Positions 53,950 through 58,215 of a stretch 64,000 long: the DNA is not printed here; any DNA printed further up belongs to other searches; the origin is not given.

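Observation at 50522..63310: Non-canonical Druantia-like five-gene operon: DruA + 964 aa + 365 aa + DruE + NERD/SF1 helicase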

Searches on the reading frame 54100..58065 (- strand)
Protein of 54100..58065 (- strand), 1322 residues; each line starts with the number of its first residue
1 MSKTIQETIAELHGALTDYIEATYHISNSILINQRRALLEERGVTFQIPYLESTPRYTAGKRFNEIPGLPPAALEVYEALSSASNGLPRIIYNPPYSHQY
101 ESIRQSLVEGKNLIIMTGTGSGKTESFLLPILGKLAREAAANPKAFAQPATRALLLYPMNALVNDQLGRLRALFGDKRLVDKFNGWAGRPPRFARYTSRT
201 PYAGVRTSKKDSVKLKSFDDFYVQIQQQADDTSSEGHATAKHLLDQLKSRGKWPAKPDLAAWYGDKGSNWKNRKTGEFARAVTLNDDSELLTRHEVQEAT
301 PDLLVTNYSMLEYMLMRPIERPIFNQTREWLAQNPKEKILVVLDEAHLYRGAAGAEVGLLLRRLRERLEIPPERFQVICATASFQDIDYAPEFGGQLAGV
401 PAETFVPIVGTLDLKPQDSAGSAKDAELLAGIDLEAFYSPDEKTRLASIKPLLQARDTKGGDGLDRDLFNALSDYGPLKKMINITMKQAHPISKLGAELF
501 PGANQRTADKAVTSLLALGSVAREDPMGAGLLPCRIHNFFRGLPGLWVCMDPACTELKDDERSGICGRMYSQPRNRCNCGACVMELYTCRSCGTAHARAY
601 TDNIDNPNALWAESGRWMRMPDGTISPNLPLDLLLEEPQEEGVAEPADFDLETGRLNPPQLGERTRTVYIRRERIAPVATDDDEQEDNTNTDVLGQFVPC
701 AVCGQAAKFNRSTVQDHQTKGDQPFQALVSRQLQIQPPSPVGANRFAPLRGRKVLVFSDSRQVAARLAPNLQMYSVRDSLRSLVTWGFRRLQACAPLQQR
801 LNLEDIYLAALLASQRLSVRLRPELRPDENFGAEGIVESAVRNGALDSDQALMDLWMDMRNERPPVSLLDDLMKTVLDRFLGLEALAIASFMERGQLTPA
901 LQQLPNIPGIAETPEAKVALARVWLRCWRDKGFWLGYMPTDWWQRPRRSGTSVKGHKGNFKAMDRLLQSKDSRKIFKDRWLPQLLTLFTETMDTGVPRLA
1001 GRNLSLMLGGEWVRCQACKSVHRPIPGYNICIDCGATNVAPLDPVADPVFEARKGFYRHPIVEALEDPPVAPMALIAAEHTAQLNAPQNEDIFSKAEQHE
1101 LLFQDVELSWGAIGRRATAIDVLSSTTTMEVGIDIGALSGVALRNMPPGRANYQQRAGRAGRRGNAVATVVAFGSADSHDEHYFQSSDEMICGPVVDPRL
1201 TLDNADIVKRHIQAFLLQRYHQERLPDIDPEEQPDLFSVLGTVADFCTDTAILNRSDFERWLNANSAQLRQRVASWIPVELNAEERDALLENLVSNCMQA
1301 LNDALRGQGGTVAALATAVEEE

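Call 31: search_protein_families(library=padloc, proteins=[L032:4088-5734:+, L032:5746-7629:+, L032:7641-8684:+, L032:2852-4066:+], max_evalue=0.01)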
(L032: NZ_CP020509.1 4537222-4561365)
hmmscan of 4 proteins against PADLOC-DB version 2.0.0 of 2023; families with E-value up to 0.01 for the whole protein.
L032:4088-5734:+ (548 aa): 2 families
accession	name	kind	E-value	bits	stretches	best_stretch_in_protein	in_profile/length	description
PDLC00005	DruB1|DruB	-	3.4e-270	895.5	1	1-548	1-549/552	Unknown function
PDLC00004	DruB1|DruB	-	9.3e-08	29.5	2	2-101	2-98/504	Unknown function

L032:5746-7629:+ (627 aa): 1 family
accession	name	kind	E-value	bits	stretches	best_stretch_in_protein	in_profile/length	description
PDLC00006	DruC1|DruC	-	0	1024.9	1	1-626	1-624/626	Unknown function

L032:7641-8684:+ (347 aa): 3 families
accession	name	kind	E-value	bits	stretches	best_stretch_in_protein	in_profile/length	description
PDLC00009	DruD1|DruD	-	6.6e-178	589.1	1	1-346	1-346/347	Unknown function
PDLC00011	DruD1|DruD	-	7.5e-05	20.2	1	85-299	69-272/316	Unknown function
PDLC00010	DruD1|DruD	-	0.0014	15.7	0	82-291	70-309/359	Unknown function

L032:2852-4066:+ (404 aa): 2 families
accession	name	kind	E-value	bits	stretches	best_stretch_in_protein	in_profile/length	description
PDLC00002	DruA1|DruA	-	5e-218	722.1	1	1-398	1-399/407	DUF4338 domain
PDLC00001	DruA1|DruA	-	7.6e-31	105.3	2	164-371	418-642/675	DUF4338 domain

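Call 32: search_protein_families(library=pfam, proteins=[L032:4088-5734:+, L032:5746-7629:+, L032:7641-8684:+], max_evalue=0.01)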
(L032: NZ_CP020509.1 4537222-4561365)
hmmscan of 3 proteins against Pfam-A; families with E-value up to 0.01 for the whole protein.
L032:4088-5734:+ (548 aa): 2 families
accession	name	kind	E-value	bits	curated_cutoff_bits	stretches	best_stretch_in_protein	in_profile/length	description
PF25164.1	CoiA_N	-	1.9e-08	34.1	26.3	1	20-50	14-44/50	Competence protein CoiA, N-terminal domain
PF25169.1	DUF7830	-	0.0001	22.5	27.5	1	19-56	30-65/72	Domain of unknown function (DUF7830)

L032:5746-7629:+ (627 aa): 0 families

L032:7641-8684:+ (347 aa): 0 families
